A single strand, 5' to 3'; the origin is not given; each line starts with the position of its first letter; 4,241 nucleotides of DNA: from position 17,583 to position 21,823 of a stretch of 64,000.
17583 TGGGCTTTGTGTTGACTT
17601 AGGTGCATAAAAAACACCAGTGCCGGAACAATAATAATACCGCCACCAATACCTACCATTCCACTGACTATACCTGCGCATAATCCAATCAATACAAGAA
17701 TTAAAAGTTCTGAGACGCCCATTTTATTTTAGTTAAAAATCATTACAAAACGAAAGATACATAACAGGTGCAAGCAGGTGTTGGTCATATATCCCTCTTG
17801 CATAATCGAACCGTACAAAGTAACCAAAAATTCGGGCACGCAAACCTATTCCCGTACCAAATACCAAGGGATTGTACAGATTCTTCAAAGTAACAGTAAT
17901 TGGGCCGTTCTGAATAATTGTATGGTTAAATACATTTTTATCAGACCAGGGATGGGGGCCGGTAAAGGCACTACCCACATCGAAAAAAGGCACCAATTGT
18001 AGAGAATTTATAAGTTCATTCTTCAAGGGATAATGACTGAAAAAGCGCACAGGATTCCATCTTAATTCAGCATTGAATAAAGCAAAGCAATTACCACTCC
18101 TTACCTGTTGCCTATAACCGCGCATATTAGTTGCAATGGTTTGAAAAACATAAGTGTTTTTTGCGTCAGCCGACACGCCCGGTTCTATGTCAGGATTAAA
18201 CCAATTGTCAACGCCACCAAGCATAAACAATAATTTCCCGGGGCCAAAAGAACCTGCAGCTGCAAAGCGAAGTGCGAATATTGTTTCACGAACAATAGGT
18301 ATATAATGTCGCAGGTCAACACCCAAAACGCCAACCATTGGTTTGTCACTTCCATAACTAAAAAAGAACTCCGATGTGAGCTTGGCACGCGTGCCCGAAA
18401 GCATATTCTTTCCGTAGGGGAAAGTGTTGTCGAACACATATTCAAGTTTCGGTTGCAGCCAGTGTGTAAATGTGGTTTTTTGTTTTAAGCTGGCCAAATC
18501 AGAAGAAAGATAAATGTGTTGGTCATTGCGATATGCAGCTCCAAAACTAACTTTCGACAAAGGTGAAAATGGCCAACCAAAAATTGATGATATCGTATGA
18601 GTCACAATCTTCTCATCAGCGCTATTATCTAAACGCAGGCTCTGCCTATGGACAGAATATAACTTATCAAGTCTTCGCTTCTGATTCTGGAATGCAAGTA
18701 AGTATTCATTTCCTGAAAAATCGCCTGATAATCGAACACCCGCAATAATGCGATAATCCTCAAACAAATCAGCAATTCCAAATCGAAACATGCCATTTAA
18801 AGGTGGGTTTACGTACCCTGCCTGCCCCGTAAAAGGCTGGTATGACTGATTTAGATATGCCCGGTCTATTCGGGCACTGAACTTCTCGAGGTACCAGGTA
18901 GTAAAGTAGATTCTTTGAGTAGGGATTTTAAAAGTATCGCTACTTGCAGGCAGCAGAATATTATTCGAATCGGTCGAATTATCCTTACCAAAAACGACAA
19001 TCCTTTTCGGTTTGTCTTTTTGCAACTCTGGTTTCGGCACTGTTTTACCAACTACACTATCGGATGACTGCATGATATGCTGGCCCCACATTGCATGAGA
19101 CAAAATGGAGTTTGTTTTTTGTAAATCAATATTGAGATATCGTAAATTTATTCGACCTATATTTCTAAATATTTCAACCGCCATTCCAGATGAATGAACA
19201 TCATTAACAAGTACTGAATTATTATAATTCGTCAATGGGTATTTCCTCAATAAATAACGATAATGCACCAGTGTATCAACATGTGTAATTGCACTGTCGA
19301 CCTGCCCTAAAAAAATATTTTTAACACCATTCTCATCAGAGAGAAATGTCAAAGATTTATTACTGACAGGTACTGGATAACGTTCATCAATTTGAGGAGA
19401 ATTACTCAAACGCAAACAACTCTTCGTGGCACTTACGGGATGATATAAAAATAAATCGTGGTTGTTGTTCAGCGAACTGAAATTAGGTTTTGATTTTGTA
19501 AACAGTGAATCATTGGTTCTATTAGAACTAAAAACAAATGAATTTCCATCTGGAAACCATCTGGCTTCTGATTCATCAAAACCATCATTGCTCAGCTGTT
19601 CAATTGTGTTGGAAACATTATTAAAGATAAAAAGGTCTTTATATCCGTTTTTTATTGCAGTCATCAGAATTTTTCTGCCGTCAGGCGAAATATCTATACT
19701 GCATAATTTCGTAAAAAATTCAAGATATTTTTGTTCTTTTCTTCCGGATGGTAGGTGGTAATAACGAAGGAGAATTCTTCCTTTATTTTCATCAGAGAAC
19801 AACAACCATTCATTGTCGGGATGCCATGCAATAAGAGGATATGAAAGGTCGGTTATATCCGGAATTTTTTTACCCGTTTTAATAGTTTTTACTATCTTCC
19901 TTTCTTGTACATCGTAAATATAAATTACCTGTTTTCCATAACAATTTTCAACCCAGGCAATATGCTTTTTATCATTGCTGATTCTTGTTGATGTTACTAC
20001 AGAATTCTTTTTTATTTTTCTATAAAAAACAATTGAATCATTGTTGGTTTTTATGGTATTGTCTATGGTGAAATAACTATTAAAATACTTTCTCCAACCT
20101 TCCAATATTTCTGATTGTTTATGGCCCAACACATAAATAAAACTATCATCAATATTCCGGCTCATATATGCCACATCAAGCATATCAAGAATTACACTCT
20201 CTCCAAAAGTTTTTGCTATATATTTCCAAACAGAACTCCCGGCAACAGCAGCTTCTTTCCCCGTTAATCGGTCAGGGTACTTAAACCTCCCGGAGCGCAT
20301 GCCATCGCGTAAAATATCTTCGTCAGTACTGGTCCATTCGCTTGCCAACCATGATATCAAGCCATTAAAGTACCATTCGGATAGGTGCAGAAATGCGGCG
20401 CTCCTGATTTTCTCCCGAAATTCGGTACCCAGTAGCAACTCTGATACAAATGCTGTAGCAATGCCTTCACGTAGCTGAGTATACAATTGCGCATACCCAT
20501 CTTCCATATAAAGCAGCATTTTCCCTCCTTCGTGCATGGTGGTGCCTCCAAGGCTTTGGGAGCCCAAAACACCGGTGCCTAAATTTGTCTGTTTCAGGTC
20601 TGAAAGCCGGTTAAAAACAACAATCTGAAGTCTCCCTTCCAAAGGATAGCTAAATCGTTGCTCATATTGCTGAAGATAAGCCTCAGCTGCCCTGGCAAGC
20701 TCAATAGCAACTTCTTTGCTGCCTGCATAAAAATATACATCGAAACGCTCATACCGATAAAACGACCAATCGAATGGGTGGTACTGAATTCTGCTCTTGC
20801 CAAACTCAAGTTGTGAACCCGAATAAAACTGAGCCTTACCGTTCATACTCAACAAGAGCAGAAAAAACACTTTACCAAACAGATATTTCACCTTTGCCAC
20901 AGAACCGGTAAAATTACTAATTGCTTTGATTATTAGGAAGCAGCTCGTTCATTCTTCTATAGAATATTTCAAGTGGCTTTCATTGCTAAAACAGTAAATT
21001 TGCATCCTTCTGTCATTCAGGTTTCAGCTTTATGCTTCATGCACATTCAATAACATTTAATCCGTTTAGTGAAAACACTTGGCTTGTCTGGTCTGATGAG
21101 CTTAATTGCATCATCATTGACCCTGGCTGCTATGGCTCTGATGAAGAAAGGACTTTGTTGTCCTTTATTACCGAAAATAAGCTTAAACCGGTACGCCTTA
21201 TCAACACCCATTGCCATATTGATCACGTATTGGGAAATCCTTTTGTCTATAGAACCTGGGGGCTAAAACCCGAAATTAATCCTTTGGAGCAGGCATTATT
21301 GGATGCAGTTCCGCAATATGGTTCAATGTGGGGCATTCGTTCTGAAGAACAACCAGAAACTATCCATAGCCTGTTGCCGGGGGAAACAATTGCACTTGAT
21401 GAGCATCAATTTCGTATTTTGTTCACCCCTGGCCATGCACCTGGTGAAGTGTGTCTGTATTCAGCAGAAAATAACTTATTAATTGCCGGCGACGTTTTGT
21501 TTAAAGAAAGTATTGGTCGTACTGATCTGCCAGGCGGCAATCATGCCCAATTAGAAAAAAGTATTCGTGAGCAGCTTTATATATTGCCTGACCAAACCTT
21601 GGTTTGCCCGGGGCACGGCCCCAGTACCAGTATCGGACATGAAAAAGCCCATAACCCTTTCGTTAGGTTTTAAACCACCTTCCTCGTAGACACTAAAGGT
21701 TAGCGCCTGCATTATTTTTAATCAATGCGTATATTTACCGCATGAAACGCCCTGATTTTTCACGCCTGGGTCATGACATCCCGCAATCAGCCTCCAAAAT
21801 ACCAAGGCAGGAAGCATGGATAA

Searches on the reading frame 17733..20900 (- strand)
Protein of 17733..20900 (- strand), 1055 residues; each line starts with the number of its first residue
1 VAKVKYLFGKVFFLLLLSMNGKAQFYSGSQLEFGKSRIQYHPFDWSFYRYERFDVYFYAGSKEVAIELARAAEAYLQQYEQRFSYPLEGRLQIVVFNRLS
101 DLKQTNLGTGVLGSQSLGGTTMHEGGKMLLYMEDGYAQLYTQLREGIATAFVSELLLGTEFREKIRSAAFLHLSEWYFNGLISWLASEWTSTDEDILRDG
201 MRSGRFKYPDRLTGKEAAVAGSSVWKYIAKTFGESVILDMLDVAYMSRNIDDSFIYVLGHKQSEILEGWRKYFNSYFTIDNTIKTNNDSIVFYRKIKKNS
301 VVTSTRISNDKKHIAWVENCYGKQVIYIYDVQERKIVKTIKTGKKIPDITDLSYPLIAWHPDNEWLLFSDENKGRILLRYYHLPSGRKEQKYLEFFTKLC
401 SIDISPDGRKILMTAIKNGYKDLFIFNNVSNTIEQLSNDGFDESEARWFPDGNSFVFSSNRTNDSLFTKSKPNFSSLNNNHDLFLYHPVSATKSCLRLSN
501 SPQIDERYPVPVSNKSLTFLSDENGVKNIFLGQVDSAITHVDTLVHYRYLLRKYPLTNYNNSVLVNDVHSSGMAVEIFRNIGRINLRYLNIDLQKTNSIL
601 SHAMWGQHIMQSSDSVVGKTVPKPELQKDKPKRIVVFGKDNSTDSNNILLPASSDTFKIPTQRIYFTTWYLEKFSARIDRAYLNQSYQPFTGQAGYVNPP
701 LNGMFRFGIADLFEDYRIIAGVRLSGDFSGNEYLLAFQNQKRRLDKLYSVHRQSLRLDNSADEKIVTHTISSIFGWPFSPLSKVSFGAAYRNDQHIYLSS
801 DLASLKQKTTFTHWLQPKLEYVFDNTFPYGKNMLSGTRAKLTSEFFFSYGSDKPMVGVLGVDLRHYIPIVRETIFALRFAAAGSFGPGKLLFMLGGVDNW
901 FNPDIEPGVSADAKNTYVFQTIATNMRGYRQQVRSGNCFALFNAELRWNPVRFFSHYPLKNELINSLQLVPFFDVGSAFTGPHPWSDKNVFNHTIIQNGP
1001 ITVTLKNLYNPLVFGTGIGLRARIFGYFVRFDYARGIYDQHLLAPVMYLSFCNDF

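Call 49: search_protein_families(library=pfam, proteins=[window:17733-20900:-], max_evalue=0.00001)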
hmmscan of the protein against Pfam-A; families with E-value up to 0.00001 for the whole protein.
window:17733-20900:- (1055 aa): 1 family
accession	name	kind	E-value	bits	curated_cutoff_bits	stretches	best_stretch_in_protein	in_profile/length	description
PF07676.18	PD40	-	1.9e-11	44.1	20.9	0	435-462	3-30/38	WD40-like Beta Propeller Repeat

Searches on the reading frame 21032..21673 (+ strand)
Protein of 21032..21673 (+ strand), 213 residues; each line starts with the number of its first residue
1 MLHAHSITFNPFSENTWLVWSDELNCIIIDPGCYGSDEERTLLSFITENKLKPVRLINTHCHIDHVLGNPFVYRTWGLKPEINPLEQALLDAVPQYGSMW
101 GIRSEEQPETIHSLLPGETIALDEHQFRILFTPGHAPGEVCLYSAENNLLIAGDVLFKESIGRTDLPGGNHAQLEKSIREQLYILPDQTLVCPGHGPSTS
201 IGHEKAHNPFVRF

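Call 67: search_protein_families(library=pfam, proteins=[window:21032-21673:+], max_evalue=0.00001)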
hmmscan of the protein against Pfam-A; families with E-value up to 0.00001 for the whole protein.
window:21032-21673:+ (213 aa): 1 family
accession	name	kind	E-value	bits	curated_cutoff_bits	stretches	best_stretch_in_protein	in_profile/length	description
PF00753.33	Lactamase_B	-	9.8e-28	97.9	22.7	1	11-195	3-196/196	Metallo-beta-lactamase superfamily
